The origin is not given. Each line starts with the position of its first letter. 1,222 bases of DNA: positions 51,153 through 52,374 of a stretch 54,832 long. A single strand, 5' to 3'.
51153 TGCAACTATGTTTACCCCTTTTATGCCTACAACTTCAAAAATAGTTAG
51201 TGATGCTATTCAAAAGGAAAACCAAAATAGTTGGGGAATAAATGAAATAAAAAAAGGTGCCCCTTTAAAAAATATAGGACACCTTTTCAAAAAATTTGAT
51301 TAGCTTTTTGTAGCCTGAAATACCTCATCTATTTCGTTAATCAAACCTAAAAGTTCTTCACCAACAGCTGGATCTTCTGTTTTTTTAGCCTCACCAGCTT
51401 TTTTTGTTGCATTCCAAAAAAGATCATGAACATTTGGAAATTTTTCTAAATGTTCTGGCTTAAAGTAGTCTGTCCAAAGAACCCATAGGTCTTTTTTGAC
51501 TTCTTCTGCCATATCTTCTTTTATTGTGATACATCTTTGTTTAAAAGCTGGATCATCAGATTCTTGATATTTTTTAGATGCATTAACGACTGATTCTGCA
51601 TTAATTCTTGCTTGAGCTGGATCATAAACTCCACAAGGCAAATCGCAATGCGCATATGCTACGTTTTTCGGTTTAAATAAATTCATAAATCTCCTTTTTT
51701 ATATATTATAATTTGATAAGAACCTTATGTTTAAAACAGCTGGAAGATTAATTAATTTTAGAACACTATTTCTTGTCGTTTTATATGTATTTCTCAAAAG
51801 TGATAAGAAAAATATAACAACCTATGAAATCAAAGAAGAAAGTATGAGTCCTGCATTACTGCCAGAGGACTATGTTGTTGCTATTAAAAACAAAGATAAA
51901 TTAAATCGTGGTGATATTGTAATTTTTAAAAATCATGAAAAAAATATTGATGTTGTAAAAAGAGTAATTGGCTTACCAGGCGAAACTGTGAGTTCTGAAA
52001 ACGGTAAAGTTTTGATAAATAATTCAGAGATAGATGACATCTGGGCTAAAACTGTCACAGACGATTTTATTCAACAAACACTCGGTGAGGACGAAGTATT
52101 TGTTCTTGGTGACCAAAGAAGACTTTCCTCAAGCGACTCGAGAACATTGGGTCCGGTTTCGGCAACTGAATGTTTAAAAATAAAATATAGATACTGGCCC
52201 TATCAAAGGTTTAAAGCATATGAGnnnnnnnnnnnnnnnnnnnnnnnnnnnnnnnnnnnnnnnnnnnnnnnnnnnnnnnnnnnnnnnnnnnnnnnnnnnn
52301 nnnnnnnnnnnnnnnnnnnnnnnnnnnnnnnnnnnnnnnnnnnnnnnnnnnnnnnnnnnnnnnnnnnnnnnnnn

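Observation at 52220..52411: Cys/His-rich microprotein between the Ni-SOD peptidase and korAB: candidate metal chaperone or redox sensor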

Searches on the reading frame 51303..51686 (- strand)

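Call 3: search_protein_families(library=pfam, proteins=[window:51303-51686:-], max_evalue=1)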
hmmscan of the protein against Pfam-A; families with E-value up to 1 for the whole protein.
window:51303-51686:- (128 aa): 1 family
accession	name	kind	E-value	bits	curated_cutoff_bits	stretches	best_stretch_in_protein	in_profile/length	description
PF09055.16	Sod_Ni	-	2.6e-42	144.8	25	1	10-127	3-127/127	Nickel-containing superoxide dismutase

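Call 4: search_protein_families(library=ncbifam, proteins=[window:51303-51686:-], max_evalue=1)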
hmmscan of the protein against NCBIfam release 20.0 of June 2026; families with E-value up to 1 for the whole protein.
window:51303-51686:- (128 aa): 1 family
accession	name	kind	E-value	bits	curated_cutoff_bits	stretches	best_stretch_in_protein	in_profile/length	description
TIGR02753.1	sodN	equivalog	1.1e-42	145.6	90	1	5-127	13-143/145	superoxide dismutase, Ni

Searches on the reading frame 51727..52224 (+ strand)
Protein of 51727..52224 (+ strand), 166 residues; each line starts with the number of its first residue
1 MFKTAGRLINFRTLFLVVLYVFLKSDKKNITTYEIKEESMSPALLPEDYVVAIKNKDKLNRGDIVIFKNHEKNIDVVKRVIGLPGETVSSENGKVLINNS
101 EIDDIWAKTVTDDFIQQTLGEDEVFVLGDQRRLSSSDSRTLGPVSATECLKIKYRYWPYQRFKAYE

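Call 3: search_protein_families(library=pfam, proteins=[window:51727-52224:+], max_evalue=1)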
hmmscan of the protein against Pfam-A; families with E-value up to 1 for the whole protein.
window:51727-52224:+ (166 aa): 2 families
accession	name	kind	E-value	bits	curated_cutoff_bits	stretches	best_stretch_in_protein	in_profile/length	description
PF10502.14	Peptidase_S26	-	7e-27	94.9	22.9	1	14-148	7-158/168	Signal peptidase, peptidase S26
PF00717.28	Peptidase_S24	-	5e-05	23.4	23.3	1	25-82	30-84/116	Peptidase S24-like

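Call 4: search_protein_families(library=ncbifam, proteins=[window:51727-52224:+], max_evalue=1)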
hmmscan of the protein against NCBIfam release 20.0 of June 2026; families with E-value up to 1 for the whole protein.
window:51727-52224:+ (166 aa): 10 families
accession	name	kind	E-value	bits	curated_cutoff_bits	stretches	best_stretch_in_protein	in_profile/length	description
TIGR02227.1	sigpep_I_bact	equivalog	1.1e-29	103.4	47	1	13-157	3-159/162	signal peptidase I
NF008114.0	PRK10861.1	equivalog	7.5e-08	32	277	1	57-91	124-159/324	signal peptidase I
TIGR02754.1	sod_Ni_protease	equivalog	1e-06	29.1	63.25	1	35-83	3-55/90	nickel-type superoxide dismutase maturation protease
TIGR02228.1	sigpep_I_arch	equivalog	5e-06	26.5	51.85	1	13-83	14-85/158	signal peptidase I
TIGR02771.1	TraF_Ti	equivalog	7e-05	22.4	100.25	1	75-149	83-161/171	conjugative transfer signal peptidase TraF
NF010459.0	PRK13884.1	subfamily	0.019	14.5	156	1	69-147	81-166/178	conjugal transfer peptidase TraF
NF048000.1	ECH1013_TF_S24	equivalog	0.021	14.7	300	1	21-60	104-142/204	ECH_1013 family putative transcriptional regulator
NF049943.1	SQR_III_seleno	exception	0.032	13.1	525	1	87-137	246-296/406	type III sulfide quinone reductase, selenoprotein subtype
NF038336.1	YjiT_fam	subfamily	0.039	11.8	150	1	43-95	529-581/1090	STY4851/ECs_5259 family protein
NF002560.0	PRK02135.1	equivalog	0.12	11.8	183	1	112-145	137-170/200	tRNA (pseudouridine(54)-N(1))-methyltransferase TrmY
